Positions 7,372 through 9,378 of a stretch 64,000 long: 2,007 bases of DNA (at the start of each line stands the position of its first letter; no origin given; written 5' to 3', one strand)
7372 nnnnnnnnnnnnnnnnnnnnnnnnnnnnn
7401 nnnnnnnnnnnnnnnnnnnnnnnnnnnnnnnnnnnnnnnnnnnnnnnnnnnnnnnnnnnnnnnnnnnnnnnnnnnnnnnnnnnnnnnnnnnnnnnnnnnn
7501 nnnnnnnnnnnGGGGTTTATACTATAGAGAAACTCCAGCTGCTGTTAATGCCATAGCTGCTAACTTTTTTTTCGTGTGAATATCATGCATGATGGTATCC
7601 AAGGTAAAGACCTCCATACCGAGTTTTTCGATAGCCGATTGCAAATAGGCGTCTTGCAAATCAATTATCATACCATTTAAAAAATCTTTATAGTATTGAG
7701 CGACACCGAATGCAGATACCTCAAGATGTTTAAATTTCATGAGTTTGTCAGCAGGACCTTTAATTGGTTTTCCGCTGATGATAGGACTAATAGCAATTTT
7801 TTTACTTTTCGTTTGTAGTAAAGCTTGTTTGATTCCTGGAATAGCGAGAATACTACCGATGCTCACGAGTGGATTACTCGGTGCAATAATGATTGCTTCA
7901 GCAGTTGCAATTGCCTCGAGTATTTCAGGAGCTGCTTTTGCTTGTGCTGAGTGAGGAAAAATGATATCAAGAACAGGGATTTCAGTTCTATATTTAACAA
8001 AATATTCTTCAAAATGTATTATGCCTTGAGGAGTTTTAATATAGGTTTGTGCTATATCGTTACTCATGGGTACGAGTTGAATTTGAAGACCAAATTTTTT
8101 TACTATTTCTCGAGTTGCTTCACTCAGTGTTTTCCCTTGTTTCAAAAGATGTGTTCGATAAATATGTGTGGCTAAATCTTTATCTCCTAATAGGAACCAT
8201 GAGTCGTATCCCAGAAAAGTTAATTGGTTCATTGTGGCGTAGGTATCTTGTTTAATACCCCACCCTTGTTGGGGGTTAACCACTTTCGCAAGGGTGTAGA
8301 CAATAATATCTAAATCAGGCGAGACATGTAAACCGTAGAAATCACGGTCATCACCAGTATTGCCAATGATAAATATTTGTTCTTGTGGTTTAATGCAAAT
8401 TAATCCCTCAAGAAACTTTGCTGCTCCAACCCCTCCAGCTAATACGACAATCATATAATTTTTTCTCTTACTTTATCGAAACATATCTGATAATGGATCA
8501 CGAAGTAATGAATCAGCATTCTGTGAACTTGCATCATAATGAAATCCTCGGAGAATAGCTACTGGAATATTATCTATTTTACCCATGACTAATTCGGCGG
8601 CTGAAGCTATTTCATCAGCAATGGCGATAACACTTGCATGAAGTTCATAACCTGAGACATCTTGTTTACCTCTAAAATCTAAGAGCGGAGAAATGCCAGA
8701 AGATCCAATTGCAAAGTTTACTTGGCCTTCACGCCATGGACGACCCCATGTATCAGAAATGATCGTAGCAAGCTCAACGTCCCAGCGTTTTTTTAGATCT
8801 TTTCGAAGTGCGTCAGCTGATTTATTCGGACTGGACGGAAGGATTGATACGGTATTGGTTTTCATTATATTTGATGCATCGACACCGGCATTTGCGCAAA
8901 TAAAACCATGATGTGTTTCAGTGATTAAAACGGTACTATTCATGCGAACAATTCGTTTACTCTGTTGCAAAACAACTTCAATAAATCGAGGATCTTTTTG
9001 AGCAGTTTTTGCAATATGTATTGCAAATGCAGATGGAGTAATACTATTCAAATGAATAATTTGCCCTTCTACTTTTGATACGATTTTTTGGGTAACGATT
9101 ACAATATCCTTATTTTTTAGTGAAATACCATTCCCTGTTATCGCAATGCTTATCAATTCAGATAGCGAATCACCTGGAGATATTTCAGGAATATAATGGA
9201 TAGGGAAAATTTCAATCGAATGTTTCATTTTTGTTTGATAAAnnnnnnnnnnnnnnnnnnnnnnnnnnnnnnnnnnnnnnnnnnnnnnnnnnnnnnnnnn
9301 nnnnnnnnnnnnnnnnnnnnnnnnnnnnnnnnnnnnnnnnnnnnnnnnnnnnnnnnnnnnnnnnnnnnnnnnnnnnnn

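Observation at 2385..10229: Compact coenzyme F420 island (cofC-cofD-cofE plus three F420-dependent LLM oxidoreductases) with GC content distinct from its low-GC host context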

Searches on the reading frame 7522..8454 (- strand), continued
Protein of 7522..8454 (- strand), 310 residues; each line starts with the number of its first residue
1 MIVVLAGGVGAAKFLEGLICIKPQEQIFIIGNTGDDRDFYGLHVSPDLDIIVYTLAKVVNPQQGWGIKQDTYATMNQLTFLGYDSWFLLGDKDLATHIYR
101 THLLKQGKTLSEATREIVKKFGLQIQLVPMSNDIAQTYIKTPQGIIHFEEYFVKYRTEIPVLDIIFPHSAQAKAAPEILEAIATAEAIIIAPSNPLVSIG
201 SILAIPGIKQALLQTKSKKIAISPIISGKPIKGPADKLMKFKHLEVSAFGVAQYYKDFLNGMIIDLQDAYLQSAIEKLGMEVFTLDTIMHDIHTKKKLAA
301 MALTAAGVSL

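Call 39: find_encoding_contigs(protein=P0080, flank=10000, max_places=2)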
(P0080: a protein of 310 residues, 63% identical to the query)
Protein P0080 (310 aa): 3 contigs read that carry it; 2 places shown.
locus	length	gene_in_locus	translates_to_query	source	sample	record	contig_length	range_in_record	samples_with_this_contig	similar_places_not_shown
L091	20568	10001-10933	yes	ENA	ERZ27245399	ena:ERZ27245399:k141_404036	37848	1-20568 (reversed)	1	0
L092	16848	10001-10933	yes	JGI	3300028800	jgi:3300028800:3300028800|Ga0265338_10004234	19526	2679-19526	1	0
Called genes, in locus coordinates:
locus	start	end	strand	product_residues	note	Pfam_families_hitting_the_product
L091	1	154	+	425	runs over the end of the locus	PF01702:TGT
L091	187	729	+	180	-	PF03703:bPH_2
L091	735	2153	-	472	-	PF01522:Polysacc_deac_1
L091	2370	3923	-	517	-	PF00083:Sugar_tr (weak), PF07690:MFS_1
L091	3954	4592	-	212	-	PF25919:BSH_CusB (faint), PF25917:BSH_RND (faint), PF25973:BSH_CzcB (faint), PF25984:BSH_YknX (weak), PF25990:Beta-barrel_YknX (weak)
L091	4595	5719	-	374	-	PF25917:BSH_RND (weak), PF25967:RND-MFP_C (faint), PF25989:YknX_C (weak)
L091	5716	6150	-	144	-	PF22381:Staph_reg_Sar_Rot (weak), PF01047:MarR, PF12802:MarR_2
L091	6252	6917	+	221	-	PF01694:Rhomboid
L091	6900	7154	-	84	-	-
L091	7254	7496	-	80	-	PF14242:DUF4342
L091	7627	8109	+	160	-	PF03640:Lipoprotein_15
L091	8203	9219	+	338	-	PF00296:Bac_luciferase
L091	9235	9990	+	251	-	PF01996:F420_ligase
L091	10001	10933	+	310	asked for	PF01933:CofD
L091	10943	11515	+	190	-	PF01983:CofC, PF12804:NTP_transf_3, PF09837:DUF2064 (weak)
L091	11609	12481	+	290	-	PF00296:Bac_luciferase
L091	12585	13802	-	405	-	-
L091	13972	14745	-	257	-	PF14023:Bestrophin-like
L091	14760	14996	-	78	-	-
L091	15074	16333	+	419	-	PF13188:PAS_8 (weak), PF00989:PAS, PF08448:PAS_4 (faint), PF13426:PAS_9, PF00512:HisKA, PF02518:HATPase_c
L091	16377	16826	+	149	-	PF00072:Response_reg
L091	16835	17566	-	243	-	PF00702:Hydrolase, PF12710:HAD, PF13419:HAD_2, PF13242:Hydrolase_like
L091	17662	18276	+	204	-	PF01209:Ubie_methyltran (weak), PF13489:Methyltransf_23, PF13847:Methyltransf_31, PF08241:Methyltransf_11, PF08242:Methyltransf_12, PF13649:Methyltransf_25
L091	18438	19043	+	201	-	-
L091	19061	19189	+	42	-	-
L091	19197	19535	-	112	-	PF02452:PemK_toxin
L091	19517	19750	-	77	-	PF04014:MazE_antitoxin (weak)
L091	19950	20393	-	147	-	PF07883:Cupin_2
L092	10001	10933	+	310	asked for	PF01933:CofD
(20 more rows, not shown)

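Call 72: list_cluster_members(proteins=[L091:735-2153:-, L091:2370-3923:-, L091:12585-13802:-, L091:15074-16333:+, L089:4753-6003:+, L089:15937-17322:+, L089:19714-20925:-, L036:3173-5155:-, L091:10001-10933:+, L089:10001-10936:+])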
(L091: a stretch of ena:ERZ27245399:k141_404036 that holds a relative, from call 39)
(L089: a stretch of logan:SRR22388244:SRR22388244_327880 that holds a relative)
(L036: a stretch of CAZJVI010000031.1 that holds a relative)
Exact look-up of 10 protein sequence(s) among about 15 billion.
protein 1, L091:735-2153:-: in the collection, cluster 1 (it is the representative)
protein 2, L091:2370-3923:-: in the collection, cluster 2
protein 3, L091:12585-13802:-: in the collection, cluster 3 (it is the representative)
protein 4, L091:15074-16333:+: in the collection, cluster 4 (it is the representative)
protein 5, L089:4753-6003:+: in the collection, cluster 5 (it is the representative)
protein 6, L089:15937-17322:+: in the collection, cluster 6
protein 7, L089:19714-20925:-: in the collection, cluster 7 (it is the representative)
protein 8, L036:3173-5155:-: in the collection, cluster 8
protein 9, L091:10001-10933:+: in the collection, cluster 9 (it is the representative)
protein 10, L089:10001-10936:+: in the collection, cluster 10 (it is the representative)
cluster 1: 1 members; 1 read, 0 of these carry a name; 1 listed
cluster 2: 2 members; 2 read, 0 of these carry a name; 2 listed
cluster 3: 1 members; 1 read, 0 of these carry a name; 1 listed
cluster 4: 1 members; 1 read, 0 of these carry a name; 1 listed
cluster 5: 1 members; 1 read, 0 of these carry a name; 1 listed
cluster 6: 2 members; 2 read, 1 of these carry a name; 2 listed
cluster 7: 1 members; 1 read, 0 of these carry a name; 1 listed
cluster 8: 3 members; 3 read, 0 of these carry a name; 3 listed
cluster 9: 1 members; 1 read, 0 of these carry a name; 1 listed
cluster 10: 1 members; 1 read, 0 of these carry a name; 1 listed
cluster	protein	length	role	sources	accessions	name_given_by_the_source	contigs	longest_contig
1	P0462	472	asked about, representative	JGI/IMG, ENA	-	-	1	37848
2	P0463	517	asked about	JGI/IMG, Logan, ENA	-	-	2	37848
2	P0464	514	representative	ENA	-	-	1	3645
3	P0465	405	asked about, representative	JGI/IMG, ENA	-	-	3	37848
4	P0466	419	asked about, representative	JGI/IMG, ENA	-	-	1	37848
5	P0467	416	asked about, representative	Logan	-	-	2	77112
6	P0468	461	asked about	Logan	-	-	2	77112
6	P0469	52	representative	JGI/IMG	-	hypothetical protein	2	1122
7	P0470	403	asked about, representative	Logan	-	-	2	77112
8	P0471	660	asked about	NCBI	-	-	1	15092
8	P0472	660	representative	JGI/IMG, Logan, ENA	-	-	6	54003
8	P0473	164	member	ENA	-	-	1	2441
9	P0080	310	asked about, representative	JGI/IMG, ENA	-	-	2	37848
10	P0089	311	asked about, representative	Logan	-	-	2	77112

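Call 75: search_protein_families(library=ncbifam, proteins=[L004:9341-9988:+], max_evalue=0.01)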
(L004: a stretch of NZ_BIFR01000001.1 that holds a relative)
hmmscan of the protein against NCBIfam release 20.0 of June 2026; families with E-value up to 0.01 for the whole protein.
L004:9341-9988:+ (215 aa): 9 families
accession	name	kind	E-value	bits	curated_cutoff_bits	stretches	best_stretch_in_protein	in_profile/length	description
NF009810.0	PRK13294.1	equivalog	3.9e-46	157.9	304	1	23-212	259-447/449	coenzyme F420-0:L-glutamate ligase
TIGR03553.1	F420_FbiB_CTERM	equivalog_domain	1.1e-44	152.6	249.55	1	23-212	4-192/194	F420 biosynthesis protein FbiB, C-terminal domain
TIGR02476.1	BluB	equivalog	3.6e-19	69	150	1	17-199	8-184/205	5,6-dimethylbenzimidazole synthase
NF003768.0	PRK05365.1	equivalog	7.1e-16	58.3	152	1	11-208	7-194/200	malonic semialdehyde reductase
NF008033.1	PRK10765.1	equivalog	3.5e-15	56.1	223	2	99-211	62-176/240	oxygen-insensitive NADPH nitroreductase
NF008275.0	PRK11053.1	equivalog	7.1e-09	35.4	227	1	17-87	2-73/217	oxygen-insensitive NAD(P)H nitroreductase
NF008088.0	PRK10828.1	equivalog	9.2e-08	31.8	183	1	20-176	5-144/183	NAD(P)H nitroreductase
NF047509.1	Rv3131_FMN_oxido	subfamily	1.6e-07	31.1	199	2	44-65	2-23/319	Acg family FMN-binding oxidoreductase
NF005901.0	PRK07877.1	equivalog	0.0018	16.6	476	0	24-64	360-400/722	Rv1355c family protein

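Call 76: search_protein_families(library=pfam, proteins=[L004:9341-9988:+], max_evalue=0.01)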
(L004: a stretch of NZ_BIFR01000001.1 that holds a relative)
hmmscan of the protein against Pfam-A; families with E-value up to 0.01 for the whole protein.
L004:9341-9988:+ (215 aa): 2 families
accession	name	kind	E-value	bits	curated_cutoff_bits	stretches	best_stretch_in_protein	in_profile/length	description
PF00881.29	Nitroreductase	-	3.1e-38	132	23.5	1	22-194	1-167/167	Nitroreductase family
PF14512.11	TM1586_NiRdase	-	7.9e-10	39.2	27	1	38-72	157-191/215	Putative TM nitroreductase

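Call 100: find_encoding_contigs(protein=P0002, flank=10000, max_places=2)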
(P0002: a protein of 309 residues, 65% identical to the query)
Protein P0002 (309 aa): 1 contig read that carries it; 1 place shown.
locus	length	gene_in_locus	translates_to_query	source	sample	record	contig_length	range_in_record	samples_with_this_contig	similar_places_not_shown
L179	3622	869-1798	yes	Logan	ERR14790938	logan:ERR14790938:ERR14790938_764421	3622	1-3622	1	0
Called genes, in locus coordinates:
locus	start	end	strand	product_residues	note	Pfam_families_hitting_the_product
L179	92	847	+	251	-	PF01996:F420_ligase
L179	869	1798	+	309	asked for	PF01933:CofD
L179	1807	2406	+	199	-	PF01983:CofC, PF12804:NTP_transf_3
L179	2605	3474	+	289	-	PF00296:Bac_luciferase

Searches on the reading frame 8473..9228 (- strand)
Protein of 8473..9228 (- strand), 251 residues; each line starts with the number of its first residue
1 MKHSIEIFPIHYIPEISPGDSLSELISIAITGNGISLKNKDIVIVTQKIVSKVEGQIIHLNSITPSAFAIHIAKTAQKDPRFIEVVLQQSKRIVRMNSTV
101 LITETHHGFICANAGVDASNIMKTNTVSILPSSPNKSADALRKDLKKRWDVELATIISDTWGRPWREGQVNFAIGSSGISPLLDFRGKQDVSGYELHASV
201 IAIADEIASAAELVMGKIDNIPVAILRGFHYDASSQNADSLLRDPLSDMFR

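Call 3: search_protein_families(library=pfam, proteins=[window:8473-9228:-], max_evalue=0.01)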
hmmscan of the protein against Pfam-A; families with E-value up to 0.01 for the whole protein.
window:8473-9228:- (251 aa): 1 family
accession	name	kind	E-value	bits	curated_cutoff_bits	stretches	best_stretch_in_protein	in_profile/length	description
PF01996.21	F420_ligase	-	1.6e-71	240.7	25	1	13-228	4-218/218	F420-0:Gamma-glutamyl ligase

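Call 4: search_protein_families(library=ncbifam, proteins=[window:8473-9228:-], max_evalue=0.01)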
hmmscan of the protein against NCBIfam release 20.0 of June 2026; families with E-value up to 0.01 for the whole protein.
window:8473-9228:- (251 aa): 4 families
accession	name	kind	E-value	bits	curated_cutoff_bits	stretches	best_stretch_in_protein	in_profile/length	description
TIGR01916.1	F420_cofE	equivalog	2.3e-80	269.5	180.65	1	5-251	1-244/244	coenzyme F420-0:L-glutamate ligase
NF009809.0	PRK13293.1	equivalog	1.2e-74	250.9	274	1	4-251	2-244/253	coenzyme F420-0:L-glutamate ligase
NF009810.0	PRK13294.1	equivalog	5e-68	230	304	1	2-251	10-243/449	coenzyme F420-0:L-glutamate ligase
TIGR04132.1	intra_fol_E_lig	hypoth_equivalog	2.2e-17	63.3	350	1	13-227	8-201/241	putative folate metabolism gamma-glutamate ligase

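Call 8: find_encoding_contigs(protein=window:8473-9228:-, flank=10000, max_places=6)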
Protein window:8473-9228:- (251 aa): 4 contigs read that carry it; 3 places shown.
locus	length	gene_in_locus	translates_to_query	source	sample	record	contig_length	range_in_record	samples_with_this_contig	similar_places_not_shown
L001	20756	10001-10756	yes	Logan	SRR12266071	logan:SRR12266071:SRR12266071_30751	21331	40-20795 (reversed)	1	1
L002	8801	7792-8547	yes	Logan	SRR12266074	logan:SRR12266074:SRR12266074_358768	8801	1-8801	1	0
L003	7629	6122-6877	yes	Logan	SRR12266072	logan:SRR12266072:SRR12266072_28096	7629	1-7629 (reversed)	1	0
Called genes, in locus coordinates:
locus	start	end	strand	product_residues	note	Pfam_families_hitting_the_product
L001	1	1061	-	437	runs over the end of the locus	PF01943:Polysacc_synt, PF13440:Polysacc_synt_3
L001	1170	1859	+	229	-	PF00535:Glycos_transf_2, PF13641:Glyco_tranf_2_3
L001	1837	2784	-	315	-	PF04321:RmlD_sub_bind, PF01073:3Beta_HSD, PF01370:Epimerase, PF02719:Polysacc_synt_2, PF16363:GDP_Man_Dehyd, PF07993:NAD_binding_4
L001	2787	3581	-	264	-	PF00535:Glycos_transf_2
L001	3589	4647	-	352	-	PF13439:Glyco_transf_4, PF00534:Glycos_transf_1, PF13692:Glyco_trans_1_4, PF13524:Glyco_trans_1_2, PF20706:GT4-conflict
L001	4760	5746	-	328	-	PF01073:3Beta_HSD, PF01370:Epimerase, PF02719:Polysacc_synt_2, PF04321:RmlD_sub_bind, PF05368:NmrA (weak), PF07993:NAD_binding_4 (faint), PF13460:NAD_binding_10 (weak), PF16363:GDP_Man_Dehyd, +1 more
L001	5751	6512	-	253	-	PF00535:Glycos_transf_2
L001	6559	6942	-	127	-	-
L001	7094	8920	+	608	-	PF00989:PAS, PF13426:PAS_9 (weak), PF08448:PAS_4, PF00989:PAS (weak), PF13188:PAS_8 (weak), PF13426:PAS_9, PF00512:HisKA, PF02518:HATPase_c, +1 more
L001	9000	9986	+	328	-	PF00296:Bac_luciferase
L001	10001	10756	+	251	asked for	PF01996:F420_ligase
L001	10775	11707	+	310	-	PF01933:CofD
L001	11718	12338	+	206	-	PF01983:CofC, PF12804:NTP_transf_3 (weak)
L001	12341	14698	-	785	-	-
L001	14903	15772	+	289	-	PF00296:Bac_luciferase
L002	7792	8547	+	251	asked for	PF01996:F420_ligase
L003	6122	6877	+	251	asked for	PF01996:F420_ligase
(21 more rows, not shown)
